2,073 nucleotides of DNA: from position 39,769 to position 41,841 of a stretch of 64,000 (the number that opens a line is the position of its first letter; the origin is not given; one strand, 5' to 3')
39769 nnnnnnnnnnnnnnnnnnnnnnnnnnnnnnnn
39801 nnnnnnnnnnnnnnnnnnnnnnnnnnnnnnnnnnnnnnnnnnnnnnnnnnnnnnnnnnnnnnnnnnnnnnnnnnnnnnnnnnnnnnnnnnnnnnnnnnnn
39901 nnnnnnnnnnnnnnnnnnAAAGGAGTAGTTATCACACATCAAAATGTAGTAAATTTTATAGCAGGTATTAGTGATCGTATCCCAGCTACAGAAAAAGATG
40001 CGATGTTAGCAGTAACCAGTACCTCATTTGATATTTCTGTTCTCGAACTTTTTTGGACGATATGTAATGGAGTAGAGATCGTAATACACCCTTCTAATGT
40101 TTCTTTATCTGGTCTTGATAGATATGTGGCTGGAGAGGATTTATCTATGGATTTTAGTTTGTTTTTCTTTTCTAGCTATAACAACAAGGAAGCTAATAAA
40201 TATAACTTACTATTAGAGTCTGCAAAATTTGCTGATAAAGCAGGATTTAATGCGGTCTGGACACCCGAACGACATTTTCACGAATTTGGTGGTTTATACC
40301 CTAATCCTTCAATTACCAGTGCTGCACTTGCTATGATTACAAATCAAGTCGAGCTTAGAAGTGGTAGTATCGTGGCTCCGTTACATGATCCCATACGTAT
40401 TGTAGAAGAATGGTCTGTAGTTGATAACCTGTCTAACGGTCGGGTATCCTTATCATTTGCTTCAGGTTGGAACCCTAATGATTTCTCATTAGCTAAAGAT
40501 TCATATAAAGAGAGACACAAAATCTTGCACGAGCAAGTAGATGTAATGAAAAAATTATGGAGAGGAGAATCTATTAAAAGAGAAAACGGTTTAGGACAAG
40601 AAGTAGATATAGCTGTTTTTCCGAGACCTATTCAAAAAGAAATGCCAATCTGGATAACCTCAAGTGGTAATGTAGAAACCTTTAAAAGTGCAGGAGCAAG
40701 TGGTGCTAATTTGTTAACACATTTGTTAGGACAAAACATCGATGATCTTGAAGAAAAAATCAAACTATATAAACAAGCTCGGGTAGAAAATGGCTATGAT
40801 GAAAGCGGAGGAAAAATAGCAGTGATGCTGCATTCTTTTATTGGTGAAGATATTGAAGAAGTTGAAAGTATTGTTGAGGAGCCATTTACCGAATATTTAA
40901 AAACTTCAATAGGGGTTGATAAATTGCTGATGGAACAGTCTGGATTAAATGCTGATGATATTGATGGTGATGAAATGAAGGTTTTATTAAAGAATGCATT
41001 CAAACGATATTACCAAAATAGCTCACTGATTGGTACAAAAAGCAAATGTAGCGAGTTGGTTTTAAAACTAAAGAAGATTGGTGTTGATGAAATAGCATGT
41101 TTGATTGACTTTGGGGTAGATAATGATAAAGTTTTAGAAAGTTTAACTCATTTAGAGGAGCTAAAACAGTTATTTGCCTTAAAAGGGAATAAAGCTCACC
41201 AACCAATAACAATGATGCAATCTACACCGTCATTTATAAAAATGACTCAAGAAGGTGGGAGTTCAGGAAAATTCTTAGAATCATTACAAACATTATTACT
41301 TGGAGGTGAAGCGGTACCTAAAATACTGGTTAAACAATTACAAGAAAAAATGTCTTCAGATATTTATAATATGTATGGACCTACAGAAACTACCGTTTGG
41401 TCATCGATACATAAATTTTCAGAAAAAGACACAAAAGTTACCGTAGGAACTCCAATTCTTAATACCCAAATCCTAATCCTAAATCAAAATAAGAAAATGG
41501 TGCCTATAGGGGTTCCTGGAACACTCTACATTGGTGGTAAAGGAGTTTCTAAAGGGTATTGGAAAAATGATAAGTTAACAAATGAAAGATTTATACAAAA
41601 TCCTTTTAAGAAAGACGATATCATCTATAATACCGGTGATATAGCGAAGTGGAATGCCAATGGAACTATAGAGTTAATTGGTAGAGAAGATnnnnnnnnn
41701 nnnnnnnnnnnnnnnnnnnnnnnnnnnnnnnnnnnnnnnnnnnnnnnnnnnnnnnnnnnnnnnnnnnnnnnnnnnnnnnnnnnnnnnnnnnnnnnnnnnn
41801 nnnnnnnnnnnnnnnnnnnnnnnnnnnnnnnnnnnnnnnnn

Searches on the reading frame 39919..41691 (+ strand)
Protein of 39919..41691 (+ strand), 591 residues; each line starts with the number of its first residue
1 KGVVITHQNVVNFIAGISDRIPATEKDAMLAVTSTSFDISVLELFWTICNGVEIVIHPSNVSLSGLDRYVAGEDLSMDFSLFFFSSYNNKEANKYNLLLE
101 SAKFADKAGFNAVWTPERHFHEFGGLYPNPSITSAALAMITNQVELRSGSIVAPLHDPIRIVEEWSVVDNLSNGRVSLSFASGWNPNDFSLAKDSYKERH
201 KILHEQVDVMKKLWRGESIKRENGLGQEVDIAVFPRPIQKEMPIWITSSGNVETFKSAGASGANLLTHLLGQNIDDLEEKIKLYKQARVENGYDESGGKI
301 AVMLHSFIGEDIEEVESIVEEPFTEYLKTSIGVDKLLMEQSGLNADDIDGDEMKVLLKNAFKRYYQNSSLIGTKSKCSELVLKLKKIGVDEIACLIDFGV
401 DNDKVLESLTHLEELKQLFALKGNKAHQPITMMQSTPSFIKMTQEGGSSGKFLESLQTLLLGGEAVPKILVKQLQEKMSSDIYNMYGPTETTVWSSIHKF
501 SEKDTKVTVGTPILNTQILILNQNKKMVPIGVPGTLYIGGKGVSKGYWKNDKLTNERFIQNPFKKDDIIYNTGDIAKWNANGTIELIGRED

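Call 27: search_protein_families(library=pfam, proteins=[window:39919-41691:+], max_evalue=0.00001)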
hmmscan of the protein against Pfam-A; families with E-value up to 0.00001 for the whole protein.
window:39919-41691:+ (591 aa): 2 families
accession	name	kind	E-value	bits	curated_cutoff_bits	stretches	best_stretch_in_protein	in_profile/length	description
PF00296.26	Bac_luciferase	-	4.6e-43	148.2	27.9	1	81-390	8-313/314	Luciferase-like monooxygenase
PF00501.34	AMP-binding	-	2e-37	129.4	29.9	2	427-548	254-384/384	AMP-binding enzyme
